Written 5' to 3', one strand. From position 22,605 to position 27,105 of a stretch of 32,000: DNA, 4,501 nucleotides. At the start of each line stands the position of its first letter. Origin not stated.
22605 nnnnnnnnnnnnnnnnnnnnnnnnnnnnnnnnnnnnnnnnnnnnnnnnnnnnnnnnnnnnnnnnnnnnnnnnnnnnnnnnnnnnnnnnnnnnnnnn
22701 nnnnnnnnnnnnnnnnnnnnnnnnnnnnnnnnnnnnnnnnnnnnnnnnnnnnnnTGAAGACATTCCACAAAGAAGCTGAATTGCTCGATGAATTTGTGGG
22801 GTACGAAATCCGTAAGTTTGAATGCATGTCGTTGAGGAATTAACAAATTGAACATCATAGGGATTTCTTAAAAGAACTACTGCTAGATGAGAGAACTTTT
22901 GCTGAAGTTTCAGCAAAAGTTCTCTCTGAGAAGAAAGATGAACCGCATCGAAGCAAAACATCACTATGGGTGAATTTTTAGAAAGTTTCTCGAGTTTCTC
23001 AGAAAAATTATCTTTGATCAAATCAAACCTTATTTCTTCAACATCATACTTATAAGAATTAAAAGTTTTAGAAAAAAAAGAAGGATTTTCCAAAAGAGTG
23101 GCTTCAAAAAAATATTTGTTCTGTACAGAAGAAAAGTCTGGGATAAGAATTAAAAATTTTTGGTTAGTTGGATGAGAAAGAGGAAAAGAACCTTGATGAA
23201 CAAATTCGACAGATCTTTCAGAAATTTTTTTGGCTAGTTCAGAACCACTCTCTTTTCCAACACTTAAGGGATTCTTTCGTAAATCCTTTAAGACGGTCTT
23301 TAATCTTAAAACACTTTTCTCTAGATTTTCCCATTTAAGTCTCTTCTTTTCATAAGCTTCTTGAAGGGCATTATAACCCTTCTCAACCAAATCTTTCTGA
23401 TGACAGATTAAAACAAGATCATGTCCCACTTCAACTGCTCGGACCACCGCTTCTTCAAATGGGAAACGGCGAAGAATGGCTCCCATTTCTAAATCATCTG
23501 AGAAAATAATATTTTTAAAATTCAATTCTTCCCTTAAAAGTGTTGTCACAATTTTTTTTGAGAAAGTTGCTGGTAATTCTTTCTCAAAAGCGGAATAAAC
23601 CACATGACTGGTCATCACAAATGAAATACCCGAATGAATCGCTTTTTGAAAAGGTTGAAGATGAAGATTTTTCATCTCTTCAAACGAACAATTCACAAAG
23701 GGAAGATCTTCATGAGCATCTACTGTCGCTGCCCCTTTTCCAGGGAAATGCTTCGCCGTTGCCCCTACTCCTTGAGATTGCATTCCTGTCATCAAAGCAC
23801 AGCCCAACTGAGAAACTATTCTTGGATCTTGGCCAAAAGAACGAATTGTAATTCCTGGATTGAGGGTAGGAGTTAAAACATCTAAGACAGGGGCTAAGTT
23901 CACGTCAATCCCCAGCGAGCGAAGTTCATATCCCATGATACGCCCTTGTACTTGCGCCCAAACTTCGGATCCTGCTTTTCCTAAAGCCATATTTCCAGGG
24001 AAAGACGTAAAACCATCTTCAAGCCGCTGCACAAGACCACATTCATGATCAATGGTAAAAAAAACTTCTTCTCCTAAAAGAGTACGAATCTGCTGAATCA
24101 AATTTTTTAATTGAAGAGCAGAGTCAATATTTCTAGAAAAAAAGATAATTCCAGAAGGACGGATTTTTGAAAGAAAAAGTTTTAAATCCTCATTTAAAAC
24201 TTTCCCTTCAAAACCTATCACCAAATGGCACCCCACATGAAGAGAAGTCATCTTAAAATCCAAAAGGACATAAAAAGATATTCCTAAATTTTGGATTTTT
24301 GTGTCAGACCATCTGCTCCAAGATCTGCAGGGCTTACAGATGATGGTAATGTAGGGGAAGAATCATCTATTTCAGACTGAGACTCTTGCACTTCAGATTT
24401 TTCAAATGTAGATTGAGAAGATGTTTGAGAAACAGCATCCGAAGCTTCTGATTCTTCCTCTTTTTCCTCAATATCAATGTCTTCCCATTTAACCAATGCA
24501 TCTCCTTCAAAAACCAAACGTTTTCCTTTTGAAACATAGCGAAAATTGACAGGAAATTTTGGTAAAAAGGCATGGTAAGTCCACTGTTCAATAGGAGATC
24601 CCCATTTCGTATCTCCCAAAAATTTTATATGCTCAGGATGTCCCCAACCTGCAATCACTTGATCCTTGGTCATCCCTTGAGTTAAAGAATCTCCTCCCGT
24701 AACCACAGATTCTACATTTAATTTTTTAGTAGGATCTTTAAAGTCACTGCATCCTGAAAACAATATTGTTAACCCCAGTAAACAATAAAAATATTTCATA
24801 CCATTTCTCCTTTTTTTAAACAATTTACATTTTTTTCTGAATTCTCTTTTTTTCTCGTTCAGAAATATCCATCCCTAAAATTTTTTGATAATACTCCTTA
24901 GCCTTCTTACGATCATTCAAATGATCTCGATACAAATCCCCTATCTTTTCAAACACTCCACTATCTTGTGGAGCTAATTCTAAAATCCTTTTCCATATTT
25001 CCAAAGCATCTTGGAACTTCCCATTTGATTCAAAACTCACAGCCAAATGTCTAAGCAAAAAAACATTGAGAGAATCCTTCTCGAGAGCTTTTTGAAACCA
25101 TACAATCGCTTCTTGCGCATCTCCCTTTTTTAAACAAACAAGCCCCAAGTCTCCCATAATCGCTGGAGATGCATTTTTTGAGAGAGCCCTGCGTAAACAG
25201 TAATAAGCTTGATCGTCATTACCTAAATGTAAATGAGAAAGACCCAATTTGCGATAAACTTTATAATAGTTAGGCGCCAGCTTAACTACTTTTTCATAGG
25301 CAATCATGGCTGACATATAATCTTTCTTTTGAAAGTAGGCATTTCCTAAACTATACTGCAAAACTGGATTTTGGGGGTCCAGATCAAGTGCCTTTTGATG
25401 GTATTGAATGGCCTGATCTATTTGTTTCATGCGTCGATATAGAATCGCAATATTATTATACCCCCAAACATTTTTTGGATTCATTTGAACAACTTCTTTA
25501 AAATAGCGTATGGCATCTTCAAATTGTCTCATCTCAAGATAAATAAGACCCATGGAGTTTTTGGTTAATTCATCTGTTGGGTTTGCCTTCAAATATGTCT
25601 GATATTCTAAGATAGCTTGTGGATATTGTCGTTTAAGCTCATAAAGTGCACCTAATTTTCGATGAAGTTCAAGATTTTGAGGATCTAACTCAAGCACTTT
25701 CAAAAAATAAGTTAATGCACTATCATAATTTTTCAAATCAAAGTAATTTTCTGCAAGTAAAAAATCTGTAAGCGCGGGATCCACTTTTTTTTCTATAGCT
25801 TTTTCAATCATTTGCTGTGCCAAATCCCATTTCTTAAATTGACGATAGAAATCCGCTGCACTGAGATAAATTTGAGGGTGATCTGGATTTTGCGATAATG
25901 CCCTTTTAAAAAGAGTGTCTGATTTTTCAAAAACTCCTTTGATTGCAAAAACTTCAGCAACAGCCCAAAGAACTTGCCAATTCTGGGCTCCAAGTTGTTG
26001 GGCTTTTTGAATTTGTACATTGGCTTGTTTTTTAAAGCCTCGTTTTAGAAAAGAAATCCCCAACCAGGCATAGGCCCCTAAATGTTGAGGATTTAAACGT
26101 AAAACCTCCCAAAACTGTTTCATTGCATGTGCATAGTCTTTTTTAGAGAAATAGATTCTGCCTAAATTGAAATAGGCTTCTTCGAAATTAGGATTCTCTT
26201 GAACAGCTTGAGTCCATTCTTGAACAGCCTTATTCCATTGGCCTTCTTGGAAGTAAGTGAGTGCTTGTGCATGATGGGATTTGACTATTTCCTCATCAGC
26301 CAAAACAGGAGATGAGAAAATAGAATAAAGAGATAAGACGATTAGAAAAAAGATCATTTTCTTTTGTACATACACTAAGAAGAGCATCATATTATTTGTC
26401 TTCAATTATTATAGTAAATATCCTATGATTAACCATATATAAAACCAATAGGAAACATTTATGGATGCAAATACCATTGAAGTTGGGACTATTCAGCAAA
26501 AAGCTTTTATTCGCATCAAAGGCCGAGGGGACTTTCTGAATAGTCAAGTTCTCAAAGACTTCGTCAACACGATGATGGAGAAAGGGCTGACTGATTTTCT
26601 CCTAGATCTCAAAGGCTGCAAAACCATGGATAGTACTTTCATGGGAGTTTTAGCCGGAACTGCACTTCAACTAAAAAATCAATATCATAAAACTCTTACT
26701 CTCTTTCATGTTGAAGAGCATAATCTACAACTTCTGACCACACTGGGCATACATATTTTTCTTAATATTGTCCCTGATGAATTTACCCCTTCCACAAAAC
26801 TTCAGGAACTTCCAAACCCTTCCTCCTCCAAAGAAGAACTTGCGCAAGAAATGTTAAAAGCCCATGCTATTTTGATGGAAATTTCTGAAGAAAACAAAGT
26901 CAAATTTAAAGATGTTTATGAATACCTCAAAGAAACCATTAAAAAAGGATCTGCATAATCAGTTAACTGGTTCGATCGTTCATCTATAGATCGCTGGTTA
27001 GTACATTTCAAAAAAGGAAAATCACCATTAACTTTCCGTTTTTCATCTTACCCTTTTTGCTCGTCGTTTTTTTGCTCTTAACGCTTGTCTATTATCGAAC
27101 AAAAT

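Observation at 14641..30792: A recurring class of GC-rich, fully Watson-Crick structured islands placed just after stop codons, two of which share a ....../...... hairpin module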

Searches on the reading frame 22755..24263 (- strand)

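Call 15: search_protein_families(library=pfam, proteins=[window:22755-24263:-])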
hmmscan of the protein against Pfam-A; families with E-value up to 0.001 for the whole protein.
window:22755-24263:- (503 aa): 1 family
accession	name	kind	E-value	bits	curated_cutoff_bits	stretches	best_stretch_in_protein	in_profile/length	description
PF00933.27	Glyco_hydro_3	-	4e-76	256.9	27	1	24-323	17-315/316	Glycosyl hydrolase family 3 N terminal domain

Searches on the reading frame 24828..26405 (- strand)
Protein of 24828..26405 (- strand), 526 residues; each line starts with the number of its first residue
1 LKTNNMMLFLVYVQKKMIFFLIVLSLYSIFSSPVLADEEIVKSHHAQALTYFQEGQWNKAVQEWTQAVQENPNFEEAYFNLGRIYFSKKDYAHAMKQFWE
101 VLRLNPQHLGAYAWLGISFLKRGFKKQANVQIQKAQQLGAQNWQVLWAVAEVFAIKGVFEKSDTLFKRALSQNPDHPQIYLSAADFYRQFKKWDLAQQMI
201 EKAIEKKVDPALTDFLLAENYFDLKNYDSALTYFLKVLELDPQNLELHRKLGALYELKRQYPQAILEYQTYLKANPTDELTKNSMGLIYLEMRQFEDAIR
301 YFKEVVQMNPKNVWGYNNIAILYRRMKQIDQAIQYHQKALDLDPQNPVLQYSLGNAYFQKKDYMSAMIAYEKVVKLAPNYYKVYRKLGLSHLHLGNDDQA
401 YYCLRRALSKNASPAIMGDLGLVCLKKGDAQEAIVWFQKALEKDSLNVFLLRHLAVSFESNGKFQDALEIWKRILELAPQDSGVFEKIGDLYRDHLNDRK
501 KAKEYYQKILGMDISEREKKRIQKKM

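Call 118: search_protein_families(library=pfam, proteins=[window:24828-26405:-], max_evalue=0.001)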
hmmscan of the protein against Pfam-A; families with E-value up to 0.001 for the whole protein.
window:24828-26405:- (526 aa): 36 families (the best 25 are shown)
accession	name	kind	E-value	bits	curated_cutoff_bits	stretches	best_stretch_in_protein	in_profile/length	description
PF07719.23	TPR_2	-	5.5e-64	207.5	27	6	215-244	5-34/34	Tetratricopeptide repeat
PF00515.34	TPR_1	-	6.8e-63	206.5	27.8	5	314-346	2-34/34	Tetratricopeptide repeat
PF13414.12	TPR_11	-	1.2e-49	166.2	26.8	6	50-87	3-40/42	TPR repeat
PF13181.12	TPR_8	-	2e-48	158.9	25.7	5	76-108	2-34/34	Tetratricopeptide repeat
PF13431.12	TPR_17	-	5.3e-47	154.6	24.4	2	301-334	1-34/34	Tetratricopeptide repeat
PF14559.12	TPR_19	-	6.7e-45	151.7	25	5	326-381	4-62/68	Tetratricopeptide repeat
PF13432.12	TPR_16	-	3.1e-44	149.4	32.7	5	216-278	2-64/65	Tetratricopeptide repeat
PF13428.12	TPR_14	-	3.2e-41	136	23.5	0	44-84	4-44/44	Tetratricopeptide repeat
PF13424.12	TPR_12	-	2.2e-38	130.7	30.1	4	282-344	6-76/77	Tetratricopeptide repeat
PF13174.12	TPR_6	-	6.2e-27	92.8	26.3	0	215-243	4-32/33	Tetratricopeptide repeat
PF13176.12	TPR_7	-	6.9e-26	88.5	27.9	0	317-346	3-34/36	Tetratricopeptide repeat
PF13371.12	TPR_9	-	2.5e-21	75.9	35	2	353-414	1-62/73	Tetratricopeptide repeat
PF12895.13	ANAPC3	-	3.7e-21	75.6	27.2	2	166-236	12-81/82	Anaphase-promoting complex, cyclosome, subunit 3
PF13374.12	TPR_10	-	1.4e-20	73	27.5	0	316-341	5-30/42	Tetratricopeptide repeat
PF23914.1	TPR_CcmH_CycH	-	1.8e-19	70.5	42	2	270-379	41-153/158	Cytochrome c-type biogenesis protein H TPR domain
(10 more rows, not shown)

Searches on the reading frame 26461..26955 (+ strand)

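Call 118: search_protein_families(library=pfam, proteins=[window:26461-26955:+], max_evalue=0.001)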
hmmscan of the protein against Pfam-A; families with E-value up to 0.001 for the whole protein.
window:26461-26955:+ (165 aa): 2 families
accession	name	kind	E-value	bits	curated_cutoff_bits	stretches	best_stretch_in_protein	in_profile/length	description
PF13466.11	STAS_2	-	1.3e-05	25.7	29.2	1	17-97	1-79/80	STAS domain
PF01740.26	STAS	-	4.8e-05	23.5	22.6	1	12-98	8-94/106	STAS domain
